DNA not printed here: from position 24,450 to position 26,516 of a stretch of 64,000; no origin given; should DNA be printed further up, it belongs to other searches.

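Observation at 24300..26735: Standalone HerA/DUF87 ATPase gene inserted between rpmH and the oriC DnaA-box cluster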

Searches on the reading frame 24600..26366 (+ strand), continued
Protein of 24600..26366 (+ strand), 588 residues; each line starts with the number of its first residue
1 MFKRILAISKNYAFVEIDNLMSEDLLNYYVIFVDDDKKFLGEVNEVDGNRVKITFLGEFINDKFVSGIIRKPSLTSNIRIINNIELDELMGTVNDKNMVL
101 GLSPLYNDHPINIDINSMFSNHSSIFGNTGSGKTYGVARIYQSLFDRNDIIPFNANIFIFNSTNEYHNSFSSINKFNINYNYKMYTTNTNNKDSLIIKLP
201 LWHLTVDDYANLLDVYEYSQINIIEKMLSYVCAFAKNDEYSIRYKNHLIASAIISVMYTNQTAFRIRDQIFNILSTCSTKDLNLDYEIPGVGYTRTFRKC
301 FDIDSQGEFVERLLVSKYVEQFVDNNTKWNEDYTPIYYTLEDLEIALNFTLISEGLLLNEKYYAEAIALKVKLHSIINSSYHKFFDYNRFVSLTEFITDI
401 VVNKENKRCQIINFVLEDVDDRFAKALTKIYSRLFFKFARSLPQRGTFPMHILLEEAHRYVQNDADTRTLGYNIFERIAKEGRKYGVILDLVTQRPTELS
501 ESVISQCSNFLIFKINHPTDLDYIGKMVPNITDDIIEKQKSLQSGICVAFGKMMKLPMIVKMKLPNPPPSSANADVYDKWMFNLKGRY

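Call 58: find_related_loci(query=A3, collection=metagenome_contigs, flank=7000)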
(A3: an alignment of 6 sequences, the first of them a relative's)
Query A3 (593 aa) in metagenome_contigs; peptide patterns used: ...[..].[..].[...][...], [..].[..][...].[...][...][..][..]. (x = any residue, [..] = any of these).
600 stretches matched a pattern (row limit reached: there are more); 531 encode a relative of the query (tblastn E <= 1e-3); the best 80 are kept; 80 distinct loci.
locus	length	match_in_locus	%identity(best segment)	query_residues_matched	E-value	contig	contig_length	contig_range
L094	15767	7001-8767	67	1-589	0e+0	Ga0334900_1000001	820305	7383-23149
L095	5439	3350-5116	65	1-589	0e+0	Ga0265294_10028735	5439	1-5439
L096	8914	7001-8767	65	1-589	0e+0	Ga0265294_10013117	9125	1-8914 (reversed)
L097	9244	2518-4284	63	1-589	0e+0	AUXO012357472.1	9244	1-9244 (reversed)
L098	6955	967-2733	63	1-589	0e+0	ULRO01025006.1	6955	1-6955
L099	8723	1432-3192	63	1-587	0e+0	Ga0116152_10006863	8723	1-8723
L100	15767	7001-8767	62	1-589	0e+0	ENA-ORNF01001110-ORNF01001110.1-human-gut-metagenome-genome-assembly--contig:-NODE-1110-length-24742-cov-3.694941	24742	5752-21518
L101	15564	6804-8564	63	1-587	0e+0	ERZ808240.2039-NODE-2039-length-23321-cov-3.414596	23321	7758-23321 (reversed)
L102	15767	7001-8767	63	1-589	0e+0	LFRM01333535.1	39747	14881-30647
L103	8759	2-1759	61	4-589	0e+0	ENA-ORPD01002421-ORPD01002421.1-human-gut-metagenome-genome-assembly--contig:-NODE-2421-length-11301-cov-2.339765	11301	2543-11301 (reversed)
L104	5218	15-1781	61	1-589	0e+0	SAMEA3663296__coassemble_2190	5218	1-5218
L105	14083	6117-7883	62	1-589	0e+0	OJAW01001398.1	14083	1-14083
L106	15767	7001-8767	62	1-589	0e+0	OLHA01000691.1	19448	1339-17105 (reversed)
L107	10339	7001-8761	62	1-589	0e+0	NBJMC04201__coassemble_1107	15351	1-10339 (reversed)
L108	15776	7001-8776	61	1-591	0e+0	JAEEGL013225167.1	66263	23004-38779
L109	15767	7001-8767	60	1-589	0e+0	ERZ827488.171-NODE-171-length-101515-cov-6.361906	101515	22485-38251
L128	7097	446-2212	59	1-589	0e+0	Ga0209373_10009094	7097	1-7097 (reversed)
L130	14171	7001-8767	57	1-589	0e+0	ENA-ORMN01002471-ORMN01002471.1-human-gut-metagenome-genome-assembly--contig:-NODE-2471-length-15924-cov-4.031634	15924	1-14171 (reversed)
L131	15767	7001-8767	58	1-589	0e+0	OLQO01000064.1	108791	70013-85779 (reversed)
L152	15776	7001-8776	53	1-591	0e+0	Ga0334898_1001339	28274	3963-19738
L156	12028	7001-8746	52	5-586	0e+0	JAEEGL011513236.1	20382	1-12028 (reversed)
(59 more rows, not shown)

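Call 60: search_protein_families(library=pfam, proteins=[L094:5832-6851:+, L094:5336-5857:+, L101:11525-11914:+, L128:5100-5510:+, L128:5565-6023:+, L152:5914-6987:+, L156:4348-5616:+, L156:3595-4308:+, L109:3265-5415:+, L094:9414-10883:-], max_evalue=0.001)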
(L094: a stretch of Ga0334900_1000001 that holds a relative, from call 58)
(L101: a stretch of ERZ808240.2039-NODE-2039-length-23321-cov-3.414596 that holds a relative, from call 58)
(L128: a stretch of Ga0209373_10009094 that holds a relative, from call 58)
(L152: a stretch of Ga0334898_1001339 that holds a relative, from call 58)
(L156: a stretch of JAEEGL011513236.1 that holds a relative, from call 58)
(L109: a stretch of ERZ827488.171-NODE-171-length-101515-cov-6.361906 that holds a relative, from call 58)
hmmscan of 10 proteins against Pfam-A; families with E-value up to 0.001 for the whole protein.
L094:5832-6851:+ (339 aa): 4 families
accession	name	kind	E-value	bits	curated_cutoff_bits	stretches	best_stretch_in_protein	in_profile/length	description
PF01926.29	MMR_HSR1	-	1.4e-12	48.2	21.9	1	160-223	2-61/113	50S ribosome-binding GTPase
PF03193.22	RsgA_GTPase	-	1.4e-08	35.2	30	1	98-218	54-169/174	RsgA GTPase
PF21516.2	YqeH-like_C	-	9.4e-08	32.9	27.7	1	286-338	41-95/95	YqeH-like, C-terminal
PF00350.29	Dynamin_N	-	0.00013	22.4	27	0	160-181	1-22/168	Dynamin family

L094:5336-5857:+ (173 aa): 5 families
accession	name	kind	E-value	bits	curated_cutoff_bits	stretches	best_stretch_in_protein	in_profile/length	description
PF00702.32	Hydrolase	-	1.2e-10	42.6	26.4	1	46-129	100-191/191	haloacid dehalogenase-like hydrolase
PF09419.16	PGP_phosphatase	-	2e-10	41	20.4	1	3-136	16-164/168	Mitochondrial PGP phosphatase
PF13242.12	Hydrolase_like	-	1e-08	35.4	22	1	91-135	4-48/75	HAD-hyrolase-like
PF13419.12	HAD_2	-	1.5e-07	32.2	23.8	1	46-134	81-177/178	Haloacid dehalogenase-like hydrolase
PF08282.18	Hydrolase_3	-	5e-06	26.9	20.9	1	30-87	2-58/255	haloacid dehalogenase-like hydrolase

L101:11525-11914:+ (129 aa): 2 families
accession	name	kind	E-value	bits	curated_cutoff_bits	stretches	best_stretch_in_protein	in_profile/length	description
PF07963.17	N_methyl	-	0.00049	20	21.2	1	7-28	4-25/27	Prokaryotic N-terminal methylation motif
PF03579.19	SHP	-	0.00052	20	27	1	10-46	18-53/65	Small hydrophobic protein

L128:5100-5510:+ (136 aa): 1 family
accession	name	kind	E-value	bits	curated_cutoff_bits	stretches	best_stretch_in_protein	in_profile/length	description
PF04472.17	SepF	-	8.3e-29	100.1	27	1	43-113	2-72/72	Cell division protein SepF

L128:5565-6023:+ (152 aa): 1 family
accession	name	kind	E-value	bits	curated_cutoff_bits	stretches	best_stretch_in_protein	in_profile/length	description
PF05103.18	DivIVA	-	3.2e-23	82.6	28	1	3-134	10-131/131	DivIVA protein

L152:5914-6987:+ (357 aa): 1 family
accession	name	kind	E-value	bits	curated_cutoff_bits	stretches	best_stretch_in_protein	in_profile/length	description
PF20990.2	DUF2207_C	-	1.3e-22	81.2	33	1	65-291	2-244/247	Predicted membrane protein (DUF2207) C-terminal domain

L156:4348-5616:+ (422 aa): 2 families
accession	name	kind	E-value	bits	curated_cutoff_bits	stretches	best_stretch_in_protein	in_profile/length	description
PF05193.26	Peptidase_M16_C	-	6.6e-28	98.2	23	1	179-355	1-180/181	Peptidase M16 inactive domain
PF00675.25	Peptidase_M16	-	0.00058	20.2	22.3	0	43-141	35-128/149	Insulinase (Peptidase family M16)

L156:3595-4308:+ (237 aa): 1 family
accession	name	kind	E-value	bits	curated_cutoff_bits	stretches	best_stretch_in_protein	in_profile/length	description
PF01048.26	PNP_UDP_1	-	4.8e-31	108.4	25.1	1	16-220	2-212/233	Phosphorylase superfamily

L109:3265-5415:+ (716 aa): 6 families
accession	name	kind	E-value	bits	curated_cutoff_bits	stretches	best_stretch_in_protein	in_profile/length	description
PF04607.23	RelA_SpoT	-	1.4e-40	138.5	27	1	238-347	1-112/113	Region found in RelA / SpoT proteins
PF13328.12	HD_4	-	4.6e-37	127.6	27.2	1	33-178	3-155/156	HD domain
PF02824.27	TGS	-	7.5e-22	77.6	22.2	1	392-450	1-59/60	TGS domain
PF19296.4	RelA_AH_RIS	-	6.8e-14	52.8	23.8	2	464-553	2-87/185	RelA/SpoT, AH and RIS domains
PF13291.12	ACT_4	-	3.3e-12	47.3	27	1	637-713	2-80/80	ACT domain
PF01966.28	HD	-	1.4e-06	29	22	1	51-145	2-114/116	HD domain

L094:9414-10883:- (489 aa): 5 families
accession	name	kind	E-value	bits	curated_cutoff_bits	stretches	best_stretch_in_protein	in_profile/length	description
PF06962.18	rRNA_methylase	-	1.8e-37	128.8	22.7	1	353-487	1-136/137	Putative rRNA methylase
PF16199.10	Radical_SAM_C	-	3.9e-30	104.2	31.9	1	217-300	1-84/85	Radical_SAM C-terminal domain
PF04055.27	Radical_SAM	-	4.5e-15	56.7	29.5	1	50-211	10-165/166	Radical SAM superfamily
PF13847.12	Methyltransf_31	-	4e-07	30.3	27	1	325-460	2-127/145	Methyltransferase domain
PF01795.25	Methyltransf_5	-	9e-06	25.8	27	1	323-407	17-101/309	MraW methylase family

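Call 62: search_protein_families(library=pfam, proteins=[L109:12178-14388:+, L109:5854-6927:+, L101:9545-10723:-, L101:10758-11258:+, L094:11039-12487:+, L105:2325-3488:+, L130:8776-9813:+, L130:10559-12340:+, L131:504-2834:+, L109:504-2735:+], max_evalue=0.00001)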
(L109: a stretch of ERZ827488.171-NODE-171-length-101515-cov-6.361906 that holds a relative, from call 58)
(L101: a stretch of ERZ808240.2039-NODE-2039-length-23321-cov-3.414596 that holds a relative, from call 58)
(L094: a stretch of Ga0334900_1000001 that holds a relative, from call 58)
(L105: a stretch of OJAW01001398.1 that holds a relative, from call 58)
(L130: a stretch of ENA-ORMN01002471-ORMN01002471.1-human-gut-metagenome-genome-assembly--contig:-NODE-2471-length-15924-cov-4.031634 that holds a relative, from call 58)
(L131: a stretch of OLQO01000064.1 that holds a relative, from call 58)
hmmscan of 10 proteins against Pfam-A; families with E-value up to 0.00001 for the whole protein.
L109:12178-14388:+ (736 aa): 5 families
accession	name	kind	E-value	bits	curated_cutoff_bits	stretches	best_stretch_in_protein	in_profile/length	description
PF01580.24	FtsK_SpoIIIE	-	3.8e-67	226.4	24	1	364-559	2-220/221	FtsK/SpoIIIE family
PF17854.6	FtsK_alpha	-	9.1e-32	109.7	22.9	1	256-356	1-101/101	FtsK alpha domain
PF09397.16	FtsK_gamma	-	5.5e-26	90.5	30.6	1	668-728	3-62/63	Ftsk gamma domain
PF12846.13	AAA_10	-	3.7e-06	26.7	27.5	0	399-452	20-69/362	AAA-like domain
PF13491.11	FtsK_4TM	-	6.6e-06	26.3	23.1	0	38-180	47-169/171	4TM region of DNA translocase FtsK/SpoIIIE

L109:5854-6927:+ (357 aa): 1 family
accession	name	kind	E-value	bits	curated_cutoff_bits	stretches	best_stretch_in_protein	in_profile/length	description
PF01594.21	AI-2E_transport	-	2e-54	185.4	34.3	1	31-336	11-325/327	AI-2E family transporter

L101:9545-10723:- (392 aa): 2 families
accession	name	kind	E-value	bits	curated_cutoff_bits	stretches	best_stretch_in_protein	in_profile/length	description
PF05636.17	HIGH_NTase1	-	1.7e-122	410.1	27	1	10-377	1-394/402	HIGH Nucleotidyl Transferase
PF01467.32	CTP_transf_like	-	8.6e-07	29.7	21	1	19-162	6-131/133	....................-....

L101:10758-11258:+ (166 aa): 1 family
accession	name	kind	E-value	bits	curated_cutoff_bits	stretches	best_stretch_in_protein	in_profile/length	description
PF02620.22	YceD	-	9.4e-13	48.7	33.2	1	65-164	5-118/119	Large ribosomal RNA subunit accumulation protein YceD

L094:11039-12487:+ (482 aa): 2 families
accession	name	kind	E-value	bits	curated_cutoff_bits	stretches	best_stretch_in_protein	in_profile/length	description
PF03606.21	DcuC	-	1.4e-24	87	23.1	1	59-479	76-460/461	C4-dicarboxylate anaerobic carrier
PF03600.22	CitMHS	-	3.8e-08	33.3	31.9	1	23-293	30-277/336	Citrate transporter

L105:2325-3488:+ (387 aa): 3 families
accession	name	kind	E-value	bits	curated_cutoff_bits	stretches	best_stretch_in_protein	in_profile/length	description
PF00768.25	Peptidase_S11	-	1.5e-83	280.4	27.6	1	30-255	9-237/239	D-alanyl-D-alanine carboxypeptidase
PF07943.18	PBP5_C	-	5.7e-14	52.5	21.2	1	277-366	2-91/91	Penicillin-binding protein 5, C-terminal domain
PF13354.11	Beta-lactamase2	-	1.2e-13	51.4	22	1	40-188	6-151/214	Beta-lactamase enzyme family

L130:8776-9813:+ (345 aa): 2 families
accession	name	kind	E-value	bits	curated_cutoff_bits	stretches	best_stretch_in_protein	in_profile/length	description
PF04055.27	Radical_SAM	-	1.4e-20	74.5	29.5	1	108-267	3-158/166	Radical SAM superfamily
PF21016.3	RlmN_N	-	1.9e-17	63.2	24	1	5-61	1-57/60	Ribosomal RNA large subunit methyltransferase N-terminal domain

L130:10559-12340:+ (593 aa): 4 families
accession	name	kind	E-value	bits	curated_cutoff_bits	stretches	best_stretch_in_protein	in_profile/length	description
PF00069.31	Pkinase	-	2e-59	201.6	31.7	1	12-259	1-253/263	Protein kinase domain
PF07714.23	PK_Tyr_Ser-Thr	-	6e-42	144.2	23.1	1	14-266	3-256/258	Protein tyrosine and serine/threonine kinase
PF03793.24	PASTA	-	1.4e-31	108.7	23.2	2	364-425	1-61/64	PASTA domain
PF14531.12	Kinase-like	-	5.1e-06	26.4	25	1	97-247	132-279/289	Kinase-like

L131:504-2834:+ (776 aa): 6 families
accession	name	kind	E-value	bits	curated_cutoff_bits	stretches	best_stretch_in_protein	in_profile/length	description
PF05362.19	Lon_C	-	2.7e-84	282.3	21.1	1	570-769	2-201/205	Lon protease (S16) C-terminal proteolytic domain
PF00004.35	AAA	-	7.8e-28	98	21.2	1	350-489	1-128/131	ATPase family associated with various cellular activities (AAA)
PF02190.22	LON_substr_bdg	-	5e-20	72.7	28.7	1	4-196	1-196/200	ATP-dependent protease La (LON) substrate-binding domain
PF22667.2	Lon_lid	-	4.4e-18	65.1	27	1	511-562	1-52/57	Lon protease AAA+ ATPase lid domain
PF07728.20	AAA_5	-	4.6e-11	43.3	22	1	350-484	2-139/139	AAA domain (dynein-related subfamily)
PF13541.12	ChlI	-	1.5e-06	28.5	27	1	613-740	1-121/121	Subunit ChlI of Mg-chelatase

L109:504-2735:+ (743 aa): 4 families
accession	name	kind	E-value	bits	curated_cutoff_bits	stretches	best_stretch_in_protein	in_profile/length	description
PF02355.23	SecD_SecF_C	-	2.4e-72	242.8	20.5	2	539-716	14-188/189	Protein export membrane protein SecD/SecF, C-terminal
PF21760.3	SecD_1st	-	3.5e-19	68.4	27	1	65-124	1-60/60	Protein translocase subunit SecDF, P1 domain, N-terminal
PF07549.19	Sec_GG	-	3.4e-10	39.6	20.3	1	459-485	1-27/28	SecD/SecF GG Motif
PF22599.2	SecDF_P1_head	-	1.4e-06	28.6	27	1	137-240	28-113/114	SecDF, P1 head subdomain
